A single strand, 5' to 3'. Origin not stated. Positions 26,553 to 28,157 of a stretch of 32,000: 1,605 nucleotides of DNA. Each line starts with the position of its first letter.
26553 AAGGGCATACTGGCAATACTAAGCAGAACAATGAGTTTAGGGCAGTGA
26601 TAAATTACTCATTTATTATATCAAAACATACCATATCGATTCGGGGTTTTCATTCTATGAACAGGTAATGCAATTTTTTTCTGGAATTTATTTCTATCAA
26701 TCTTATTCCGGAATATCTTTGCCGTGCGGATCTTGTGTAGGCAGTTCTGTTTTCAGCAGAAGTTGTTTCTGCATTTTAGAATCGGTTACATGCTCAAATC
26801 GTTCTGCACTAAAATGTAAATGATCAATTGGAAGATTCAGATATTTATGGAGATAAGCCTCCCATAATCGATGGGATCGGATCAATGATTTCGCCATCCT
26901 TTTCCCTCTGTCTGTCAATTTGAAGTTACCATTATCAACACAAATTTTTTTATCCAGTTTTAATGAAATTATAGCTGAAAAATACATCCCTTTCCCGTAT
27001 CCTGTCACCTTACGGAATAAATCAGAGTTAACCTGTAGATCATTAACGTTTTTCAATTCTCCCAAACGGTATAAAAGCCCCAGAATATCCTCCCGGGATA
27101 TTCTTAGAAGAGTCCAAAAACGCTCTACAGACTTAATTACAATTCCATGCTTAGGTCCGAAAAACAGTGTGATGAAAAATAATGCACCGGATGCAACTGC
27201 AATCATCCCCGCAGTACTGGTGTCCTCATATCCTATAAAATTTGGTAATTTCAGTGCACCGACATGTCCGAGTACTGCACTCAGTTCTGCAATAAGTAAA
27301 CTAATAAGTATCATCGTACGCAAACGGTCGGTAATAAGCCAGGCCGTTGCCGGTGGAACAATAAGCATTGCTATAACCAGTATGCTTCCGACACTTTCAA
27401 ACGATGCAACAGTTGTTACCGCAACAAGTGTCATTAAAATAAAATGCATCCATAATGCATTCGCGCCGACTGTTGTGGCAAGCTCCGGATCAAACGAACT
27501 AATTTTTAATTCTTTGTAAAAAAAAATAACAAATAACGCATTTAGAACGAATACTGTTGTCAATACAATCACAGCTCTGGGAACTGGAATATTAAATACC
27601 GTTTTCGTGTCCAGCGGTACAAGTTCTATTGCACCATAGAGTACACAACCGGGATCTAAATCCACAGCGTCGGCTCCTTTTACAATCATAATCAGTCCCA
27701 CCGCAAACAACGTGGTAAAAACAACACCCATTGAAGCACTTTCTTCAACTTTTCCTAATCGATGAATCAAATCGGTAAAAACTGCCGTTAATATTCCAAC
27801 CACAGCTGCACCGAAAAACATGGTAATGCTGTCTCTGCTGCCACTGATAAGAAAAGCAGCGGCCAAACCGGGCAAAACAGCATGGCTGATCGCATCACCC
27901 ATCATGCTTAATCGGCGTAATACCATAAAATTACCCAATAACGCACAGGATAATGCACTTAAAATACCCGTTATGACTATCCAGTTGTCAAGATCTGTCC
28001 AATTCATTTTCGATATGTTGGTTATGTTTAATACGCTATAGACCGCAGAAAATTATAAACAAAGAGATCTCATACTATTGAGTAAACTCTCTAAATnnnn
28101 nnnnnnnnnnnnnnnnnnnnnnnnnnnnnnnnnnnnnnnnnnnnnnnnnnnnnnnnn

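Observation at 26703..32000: Metal ABC importer with DtxR-like repressor domains on both permeases, plus a third free-standing DtxR regulator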

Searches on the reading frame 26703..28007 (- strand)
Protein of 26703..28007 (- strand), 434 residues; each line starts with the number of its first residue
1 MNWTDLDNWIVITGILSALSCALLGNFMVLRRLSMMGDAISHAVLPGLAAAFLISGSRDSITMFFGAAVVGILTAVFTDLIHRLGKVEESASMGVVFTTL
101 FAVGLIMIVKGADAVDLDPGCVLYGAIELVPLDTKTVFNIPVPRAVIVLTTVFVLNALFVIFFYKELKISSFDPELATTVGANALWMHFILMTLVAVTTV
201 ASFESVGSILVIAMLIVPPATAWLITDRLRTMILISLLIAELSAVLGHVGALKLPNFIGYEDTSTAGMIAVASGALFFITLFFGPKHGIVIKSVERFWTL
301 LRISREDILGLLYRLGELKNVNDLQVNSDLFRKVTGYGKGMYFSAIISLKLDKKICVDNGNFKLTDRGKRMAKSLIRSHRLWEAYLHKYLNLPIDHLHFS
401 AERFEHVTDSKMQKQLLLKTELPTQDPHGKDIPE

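Call 5: search_protein_families(library=pfam, proteins=[window:26703-28007:-], max_evalue=0.01)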
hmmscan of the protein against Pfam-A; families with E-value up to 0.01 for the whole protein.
window:26703-28007:- (434 aa): 3 families
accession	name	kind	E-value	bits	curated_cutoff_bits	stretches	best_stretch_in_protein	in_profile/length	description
PF00950.22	ABC-3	-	1.8e-46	159.2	20.1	1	10-283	8-257/258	ABC 3 transport family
PF02742.21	Fe_dep_repr_C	-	1.6e-19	70.1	27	1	365-434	1-70/70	Iron dependent repressor, metal binding and dimerisation domain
PF01032.23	FecCD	-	1.5e-07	31.2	26.5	1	145-282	177-309/311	FecCD transport family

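Call 7: search_protein_families(library=ncbifam, proteins=[window:26703-28007:-], max_evalue=0.01)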
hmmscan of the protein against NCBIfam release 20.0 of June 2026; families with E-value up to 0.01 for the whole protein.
window:26703-28007:- (434 aa): 6 families
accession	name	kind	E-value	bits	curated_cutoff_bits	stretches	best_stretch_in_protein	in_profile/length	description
NF040927.1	ABC_perm_SloB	subfamily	6.7e-45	154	460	1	10-289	15-269/271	metal ABC transporter permease subunit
NF040871.1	AztB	equivalog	5.8e-41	140.9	280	1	11-249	16-237/254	zinc ABC transporter permease AztB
TIGR03770.1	anch_rpt_perm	equivalog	1.1e-33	117.1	296.8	1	12-248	22-241/270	anchored repeat-type ABC transporter permease subunit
NF007089.0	PRK09543.1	equivalog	3.2e-12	46.6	284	1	12-280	10-254/261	zinc ABC transporter permease subunit ZnuB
NF047407.1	TransRegMntRTherm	equivalog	6.3e-12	45.6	350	1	363-433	71-141/227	manganese-dependent transcriptional regulator MntR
NF053665.1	TransRegDtxRActin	equivalog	2e-11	43.8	290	1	360-433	60-133/233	iron-dependent transcriptional repressor DtxR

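Call 8: find_homologous_proteins(query=window:26703-28007:-, max_evalue=0.00001)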
Query window:26703-28007:- (434 aa): 7572 proteins with E <= 0.00001 among 8000 candidates; the best 120 are listed.
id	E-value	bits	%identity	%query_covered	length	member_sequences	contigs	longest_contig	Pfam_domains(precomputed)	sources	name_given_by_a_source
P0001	3.2e-280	947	100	100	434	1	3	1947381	PF01032.24,PF02742.22,PF00950.23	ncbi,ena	-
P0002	1.9e-229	780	82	100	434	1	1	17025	PF01032.24,PF02742.22,PF00950.23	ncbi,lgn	-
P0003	2.8e-222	757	80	100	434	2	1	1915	PF01032.24,PF02742.22,PF00950.23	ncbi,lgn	-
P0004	4.1e-172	591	65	100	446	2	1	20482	PF01032.24,PF02742.22,PF00950.23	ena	-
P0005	1.1e-171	590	63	100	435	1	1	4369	PF01032.24,PF02742.22,PF00950.23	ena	-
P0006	4.5e-171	588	64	99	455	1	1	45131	PF01032.24,PF02742.22,PF00950.23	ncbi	-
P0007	8.8e-170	584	62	100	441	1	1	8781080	PF01032.24,PF02742.22,PF00950.23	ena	-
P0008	1.2e-169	583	62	100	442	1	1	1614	PF01032.24,PF02742.22,PF00950.23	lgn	-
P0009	1.2e-167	577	61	100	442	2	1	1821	PF02742.22,PF00950.23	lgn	-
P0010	3.6e-166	572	63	100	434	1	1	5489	PF02742.22,PF00950.23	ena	-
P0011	5.4e-166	571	62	100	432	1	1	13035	PF01032.24,PF02742.22,PF00950.23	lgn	-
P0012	5.7e-166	571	61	100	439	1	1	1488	PF01032.24,PF02742.22,PF00950.23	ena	-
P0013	3.0e-164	565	61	100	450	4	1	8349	PF01032.24,PF02742.22,PF00950.23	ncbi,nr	ncbi:MAG: manganese/zinc/iron transport system permease protein [Humisphaera sp.]|nr:manganese/zinc/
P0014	2.1e-163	563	62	97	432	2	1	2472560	PF01032.24,PF02742.22,PF00950.23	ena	-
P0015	4.5e-163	562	60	100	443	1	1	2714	PF01032.24,PF02742.22,PF00950.23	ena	-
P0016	1.3e-162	560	62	100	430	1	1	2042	PF02742.22,PF00950.23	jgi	jgi:manganese/zinc/iron transport system permease protein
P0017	2.2e-162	559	61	100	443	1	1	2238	PF01032.24,PF02742.22,PF00950.23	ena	-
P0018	3.1e-161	556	59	100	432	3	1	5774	PF02742.22,PF00950.23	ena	-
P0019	3.8e-161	555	60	100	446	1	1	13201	PF01032.24,PF02742.22,PF00950.23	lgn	-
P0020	1.3e-160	554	61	100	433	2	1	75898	PF02742.22,PF00950.23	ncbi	-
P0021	5.2e-160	552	62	100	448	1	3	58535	PF01032.24,PF02742.22,PF00950.23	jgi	jgi:manganese/zinc/iron transport system permease protein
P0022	6.0e-160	551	59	100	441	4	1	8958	PF02742.22,PF00950.23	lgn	-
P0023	1.4e-159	550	60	100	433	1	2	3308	PF01032.24,PF02742.22,PF00950.23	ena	-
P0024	1.7e-159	550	59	100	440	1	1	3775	PF02742.22,PF00950.23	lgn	-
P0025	4.0e-159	549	61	99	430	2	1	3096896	PF01032.24,PF02742.22,PF00950.23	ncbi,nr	ncbi:MAG: iron chelate uptake ABC transporter family permease subunit [Kiritimatiellae bacterium]|nr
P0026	7.4e-159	548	60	100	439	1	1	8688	PF02742.22,PF00950.23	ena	-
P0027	8.6e-159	547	59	100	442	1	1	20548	PF01032.24,PF02742.22,PF00950.23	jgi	-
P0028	9.0e-159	547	59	100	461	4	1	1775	PF01032.24,PF02742.22,PF00950.23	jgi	-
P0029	9.9e-159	547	59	100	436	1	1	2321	PF01032.24,PF02742.22,PF00950.23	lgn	-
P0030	1.6e-158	547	61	100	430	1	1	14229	PF02742.22,PF00950.23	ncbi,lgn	-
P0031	2.6e-158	546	59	100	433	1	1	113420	PF02742.22,PF00950.23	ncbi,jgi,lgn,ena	-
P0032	3.9e-158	545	59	100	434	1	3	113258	PF01032.24,PF02742.22,PF00950.23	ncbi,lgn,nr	ncbi:MAG: metal ABC transporter permease [Planctomycetes bacterium]|nr:metal ABC transporter permeas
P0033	6.4e-158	545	58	100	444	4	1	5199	PF01032.24,PF02742.22,PF00950.23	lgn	-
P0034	7.5e-158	544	59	100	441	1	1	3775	PF01032.24,PF02742.22,PF00950.23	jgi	jgi:manganese/zinc/iron transport system permease protein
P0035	2.4e-157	543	59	100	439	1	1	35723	PF02742.22,PF00950.23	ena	-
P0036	2.5e-157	543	58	100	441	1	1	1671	PF02742.22,PF00950.23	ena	-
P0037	2.6e-157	543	61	100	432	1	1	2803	PF01032.24,PF02742.22,PF00950.23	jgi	-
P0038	4.9e-157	542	58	100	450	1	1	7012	PF01032.24,PF02742.22,PF00950.23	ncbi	ncbi:MAG: metal ABC transporter permease [Tepidisphaeraceae bacterium]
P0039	8.9e-157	541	62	92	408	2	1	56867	PF01032.24,PF02742.22,PF00950.23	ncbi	-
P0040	1.0e-156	541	58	100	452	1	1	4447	PF02742.22,PF00950.23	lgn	-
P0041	1.4e-156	540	59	100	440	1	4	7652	PF01032.24,PF02742.22,PF00950.23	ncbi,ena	-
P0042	1.5e-156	540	58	100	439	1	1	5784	PF01032.24,PF02742.22,PF00950.23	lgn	-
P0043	1.8e-156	540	59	100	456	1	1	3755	PF01032.24,PF02742.22,PF00950.23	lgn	-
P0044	2.2e-156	540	59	100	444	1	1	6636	PF02742.22,PF00950.23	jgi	-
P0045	2.2e-156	540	58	100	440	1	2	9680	PF01032.24,PF02742.22,PF00950.23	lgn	-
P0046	2.5e-156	539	58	100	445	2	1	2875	PF01032.24,PF02742.22,PF00950.23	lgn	-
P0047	5.5e-156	538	59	100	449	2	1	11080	PF01032.24,PF02742.22,PF00950.23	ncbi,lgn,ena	-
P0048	1.2e-155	537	58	100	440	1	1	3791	PF01032.24,PF02742.22,PF00950.23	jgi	-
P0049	1.9e-155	537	60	100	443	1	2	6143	PF02742.22,PF00950.23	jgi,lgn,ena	-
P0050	6.2e-155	535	60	99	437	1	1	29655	PF02742.22,PF00950.23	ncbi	-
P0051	6.4e-155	535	59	100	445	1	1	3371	PF02742.22,PF00950.23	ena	-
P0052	7.8e-155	534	58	100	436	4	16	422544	PF02742.22,PF00950.23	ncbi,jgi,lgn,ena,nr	ncbi:MAG TPA: metal ABC transporter permease [Phycisphaerae bacterium]|nr:metal ABC transporter perm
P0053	9.4e-155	534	61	96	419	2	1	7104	PF01032.24,PF02742.22,PF00950.23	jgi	jgi:manganese/zinc/iron transport system permease protein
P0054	1.1e-154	534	59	100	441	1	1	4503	PF02742.22,PF00950.23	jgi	jgi:manganese/zinc/iron transport system permease protein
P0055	1.5e-154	533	57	100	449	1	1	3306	PF01032.24,PF02742.22,PF00950.23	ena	-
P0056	2.2e-154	533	59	100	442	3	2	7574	PF02742.22,PF00950.23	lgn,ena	-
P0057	3.0e-154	533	59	100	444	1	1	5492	PF01032.24,PF02742.22,PF00950.23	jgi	-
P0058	5.9e-154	532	58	100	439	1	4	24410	PF02742.22,PF00950.23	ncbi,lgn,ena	-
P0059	5.9e-154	532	59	100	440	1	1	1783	PF01032.24,PF02742.22,PF00950.23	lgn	-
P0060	9.8e-154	531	58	100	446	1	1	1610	PF02742.22,PF00950.23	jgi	jgi:manganese/zinc/iron transport system permease protein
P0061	2.6e-153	529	57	100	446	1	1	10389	PF02742.22,PF00950.23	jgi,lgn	jgi:manganese/zinc/iron transport system permease protein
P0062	5.4e-153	528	60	100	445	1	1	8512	PF01032.24,PF02742.22,PF00950.23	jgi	jgi:manganese/zinc/iron transport system permease protein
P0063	5.8e-153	528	59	99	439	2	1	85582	PF02742.22,PF00950.23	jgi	jgi:manganese/zinc/iron transport system permease protein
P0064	1.3e-152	527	57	100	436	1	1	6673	PF02742.22,PF00950.23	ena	-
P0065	2.2e-152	526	57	100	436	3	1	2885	PF02742.22,PF00950.23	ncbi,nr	ncbi:MAG: metal ABC transporter permease [Planctomycetes bacterium]|nr:metal ABC transporter permeas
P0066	2.2e-152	526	58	100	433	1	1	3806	PF02742.22,PF00950.23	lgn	-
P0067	2.3e-152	526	57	100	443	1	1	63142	PF01032.24,PF02742.22,PF00950.23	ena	-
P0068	2.4e-152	526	60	100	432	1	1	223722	PF02742.22,PF00950.23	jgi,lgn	-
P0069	2.7e-152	526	58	100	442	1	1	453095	PF01032.24,PF02742.22,PF00950.23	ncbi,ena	-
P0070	4.4e-152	525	58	99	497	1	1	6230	PF01032.24,PF02742.22,PF00950.23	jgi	-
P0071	4.9e-152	525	57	100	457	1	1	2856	PF02742.22,PF00950.23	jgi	jgi:manganese/zinc/iron transport system permease protein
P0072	5.5e-152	525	55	100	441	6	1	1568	PF01032.24,PF02742.22,PF00950.23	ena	-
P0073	5.7e-152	525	57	100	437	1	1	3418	PF01032.24,PF02742.22,PF00950.23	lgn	-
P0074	5.8e-152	525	58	100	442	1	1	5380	PF02742.22,PF00950.23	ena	-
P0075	6.3e-152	525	59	100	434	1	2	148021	PF02742.22,PF00950.23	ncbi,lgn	-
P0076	7.4e-152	525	58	100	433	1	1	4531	PF02742.22,PF00950.23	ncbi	-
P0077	7.4e-152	525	58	98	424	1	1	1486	PF02742.22,PF00950.23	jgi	-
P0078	7.9e-152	525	56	100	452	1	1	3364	PF01032.24,PF02742.22,PF00950.23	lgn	-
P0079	1.0e-151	524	58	100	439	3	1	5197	PF02742.22,PF00950.23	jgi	jgi:manganese/zinc/iron transport system permease protein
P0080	1.1e-151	524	58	100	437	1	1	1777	PF02742.22,PF00950.23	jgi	jgi:manganese/zinc/iron transport system permease protein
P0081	3.0e-151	523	57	100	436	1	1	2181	PF02742.22,PF00950.23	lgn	-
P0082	5.9e-151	522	58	100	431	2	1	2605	PF02742.22,PF00950.23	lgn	-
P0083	6.0e-151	522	57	100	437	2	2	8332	PF02742.22,PF00950.23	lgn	-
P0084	8.5e-151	521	59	100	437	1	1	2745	PF01032.24,PF02742.22,PF00950.23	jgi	jgi:manganese/zinc/iron transport system permease protein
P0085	1.3e-150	521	56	100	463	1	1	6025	PF01032.24,PF02742.22,PF00950.23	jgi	-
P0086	1.3e-150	521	57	100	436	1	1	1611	PF02742.22,PF00950.23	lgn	-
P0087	1.8e-150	520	57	100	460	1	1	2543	PF01032.24,PF02742.22,PF00950.23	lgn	-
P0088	3.2e-150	519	57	100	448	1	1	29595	PF02742.22,PF00950.23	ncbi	-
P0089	5.0e-150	519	56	100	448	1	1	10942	PF02742.22,PF00950.23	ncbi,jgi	ncbi:MAG: metal ABC transporter permease [Planctomycetota bacterium]|jgi:manganese/zinc/iron transpo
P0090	5.4e-150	519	57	100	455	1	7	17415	PF01032.24,PF02742.22,PF00950.23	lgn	-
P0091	7.1e-150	518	58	100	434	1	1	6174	PF02742.22,PF00950.23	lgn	-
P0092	1.0e-149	518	57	100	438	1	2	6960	PF02742.22,PF00950.23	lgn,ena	-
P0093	1.3e-149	517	58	100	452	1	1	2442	PF01032.24,PF02742.22,PF00950.23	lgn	-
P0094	1.4e-149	517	57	100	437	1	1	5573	PF02742.22,PF00950.23,PF25213.2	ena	-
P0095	1.4e-149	517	60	93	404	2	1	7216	PF01032.24,PF02742.22,PF00950.23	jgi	-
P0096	1.7e-149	517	58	100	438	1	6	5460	PF02742.22,PF00950.23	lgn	-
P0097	1.9e-149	517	58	100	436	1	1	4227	PF01032.24,PF02742.22,PF00950.23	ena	-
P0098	3.1e-149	516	55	100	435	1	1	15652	PF02742.22,PF00950.23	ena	-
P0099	5.8e-149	515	59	100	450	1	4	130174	PF01032.24,PF02742.22,PF00950.23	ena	-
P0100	6.1e-149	515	57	100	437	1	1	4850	PF02742.22,PF00950.23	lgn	-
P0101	6.6e-149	515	57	100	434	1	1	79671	PF01032.24,PF02742.22,PF00950.23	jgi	jgi:manganese/zinc/iron transport system permease protein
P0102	6.8e-149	515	58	100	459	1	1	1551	PF02742.22,PF00950.23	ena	-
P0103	9.0e-149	514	56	100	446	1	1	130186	PF02742.22,PF00950.23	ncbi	-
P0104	9.6e-149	514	58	100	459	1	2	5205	PF02742.22,PF00950.23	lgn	-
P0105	1.1e-148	514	57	100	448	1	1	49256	PF02742.22,PF00950.23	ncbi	-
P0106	1.2e-148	514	57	100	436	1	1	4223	PF02742.22,PF00950.23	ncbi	-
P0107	1.4e-148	514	56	100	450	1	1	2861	PF02742.22,PF00950.23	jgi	jgi:manganese/zinc/iron transport system permease protein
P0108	1.5e-148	514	57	100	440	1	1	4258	PF02742.22,PF00950.23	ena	-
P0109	1.9e-148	513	56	100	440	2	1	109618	PF02742.22,PF00950.23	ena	-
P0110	2.4e-148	513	55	100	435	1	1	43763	PF02742.22,PF00950.23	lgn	-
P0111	3.2e-148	513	58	100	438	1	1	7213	PF02742.22,PF00950.23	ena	-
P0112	4.0e-148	512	56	100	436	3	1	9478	PF02742.22,PF00950.23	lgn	-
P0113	4.2e-148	512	56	100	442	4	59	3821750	PF02742.22,PF00950.23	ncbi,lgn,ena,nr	ncbi:MAG: metal ABC transporter permease [Phycisphaerae bacterium]|nr:MAG: iron ABC transporter [Pla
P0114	5.7e-148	512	56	100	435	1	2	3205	PF02742.22,PF00950.23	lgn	-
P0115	6.2e-148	512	55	100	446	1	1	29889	PF02742.22,PF00950.23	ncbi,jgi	-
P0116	6.4e-148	512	59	100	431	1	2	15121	PF01032.24,PF02742.22,PF00950.23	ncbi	-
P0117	7.7e-148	511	56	100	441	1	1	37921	PF02742.22,PF00950.23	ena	-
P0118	1.3e-147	511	56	100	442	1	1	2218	PF02742.22,PF00950.23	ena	-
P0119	1.4e-147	511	58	100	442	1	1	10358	PF01032.24,PF02742.22,PF00950.23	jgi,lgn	jgi:manganese/zinc/iron transport system permease protein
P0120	1.8e-147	510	55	100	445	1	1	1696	PF01032.24,PF02742.22,PF00950.23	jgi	jgi:manganese/zinc/iron transport system permease protein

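Call 9: find_encoding_contigs(protein=P0001, flank=8000, max_places=3)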
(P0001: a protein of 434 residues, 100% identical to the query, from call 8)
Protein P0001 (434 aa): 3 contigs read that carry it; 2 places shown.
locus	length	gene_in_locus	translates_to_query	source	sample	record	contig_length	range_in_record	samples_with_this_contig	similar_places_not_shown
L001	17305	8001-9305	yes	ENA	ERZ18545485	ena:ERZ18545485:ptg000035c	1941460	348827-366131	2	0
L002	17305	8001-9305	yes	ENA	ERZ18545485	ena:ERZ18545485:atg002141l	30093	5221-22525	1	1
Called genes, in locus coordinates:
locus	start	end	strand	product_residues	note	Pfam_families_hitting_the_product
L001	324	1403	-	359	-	PF01075:Glyco_transf_9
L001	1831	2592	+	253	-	PF02006:PPS_PS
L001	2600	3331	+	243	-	PF03309:Pan_kinase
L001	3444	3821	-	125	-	-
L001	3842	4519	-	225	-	PF01325:Fe_dep_repress, PF02742:Fe_dep_repr_C, PF04023:FeoA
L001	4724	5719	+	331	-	PF01297:ZnuA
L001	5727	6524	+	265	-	PF13476:AAA_23 (weak), PF00005:ABC_tran, PF02463:SMC_N (faint), PF13304:AAA_21 (faint)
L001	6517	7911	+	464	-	PF00950:ABC-3, PF01032:FecCD, PF02742:Fe_dep_repr_C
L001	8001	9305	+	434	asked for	PF00950:ABC-3, PF01032:FecCD, PF02742:Fe_dep_repr_C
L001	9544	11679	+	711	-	PF01379:Porphobil_deam, PF00590:TP_methylase, PF02602:HEM4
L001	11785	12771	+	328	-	PF00490:ALAD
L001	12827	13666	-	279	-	PF08478:POTRA_1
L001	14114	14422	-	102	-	-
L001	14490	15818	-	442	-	PF08245:Mur_ligase_M, PF27239:FOL3_C (weak), PF02875:Mur_ligase_C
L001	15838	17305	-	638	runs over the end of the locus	-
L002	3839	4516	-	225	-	PF01325:Fe_dep_repress, PF02742:Fe_dep_repr_C, PF04023:FeoA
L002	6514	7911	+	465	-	PF00950:ABC-3, PF01032:FecCD, PF02742:Fe_dep_repr_C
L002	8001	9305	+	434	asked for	PF00950:ABC-3, PF01032:FecCD, PF02742:Fe_dep_repr_C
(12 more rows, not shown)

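Call 14: search_solved_structures(query=window:26703-28007:-, max_evalue=0.01, show_alignments=0)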
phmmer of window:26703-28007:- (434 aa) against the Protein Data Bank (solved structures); distinct sequences matched with E-value up to 0.01: 28.
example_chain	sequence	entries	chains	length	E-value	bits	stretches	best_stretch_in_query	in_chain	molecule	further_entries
7kyo_C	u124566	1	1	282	5.8e-31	111.5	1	11-287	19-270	Manganese ABC transporter, permease protein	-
7kyp_B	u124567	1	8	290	8.6e-31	111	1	11-288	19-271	Manganese ABC transporter, permease protein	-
8pvt_A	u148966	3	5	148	3.6e-12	49.6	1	361-433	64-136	Iron dependent repressor, putative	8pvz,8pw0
5zr4_A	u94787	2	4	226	4.6e-09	39.4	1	360-433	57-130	Metal-dependent transcriptional regulator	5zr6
5cvi_A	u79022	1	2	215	1.9e-08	37.4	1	304-434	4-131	SloR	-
1b1b_A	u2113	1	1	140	5.6e-08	35.8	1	359-433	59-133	PROTEIN (IRON DEPENDENT REGULATOR)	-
2isy_A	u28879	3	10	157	7.6e-08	35.4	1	359-433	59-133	Iron-dependent repressor ideR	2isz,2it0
9oko_B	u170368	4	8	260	1.4e-07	34.5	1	12-279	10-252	High-affinity zinc uptake system membrane protein ZnuB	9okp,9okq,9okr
1fx7_A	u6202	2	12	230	1.7e-07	34.3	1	359-433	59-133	IRON-DEPENDENT REPRESSOR IDER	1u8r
7b24_A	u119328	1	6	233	2.4e-06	30.5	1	357-433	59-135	DtxR family iron (Metal) dependent repressor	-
7b25_A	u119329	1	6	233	2.4e-06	30.4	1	357-433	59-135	DtxR family iron (Metal) dependent repressor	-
2qqb_A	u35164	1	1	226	3e-06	30.1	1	357-433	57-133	Diphtheria toxin repressor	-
2qq9_A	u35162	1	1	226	3e-06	30.1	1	357-433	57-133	Diphtheria toxin repressor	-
1ddn_A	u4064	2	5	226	3.1e-06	30.1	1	357-433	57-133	DIPHTHERIA TOX REPRESSOR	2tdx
2qqa_A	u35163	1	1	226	3.1e-06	30.1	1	357-433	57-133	Diphtheria toxin repressor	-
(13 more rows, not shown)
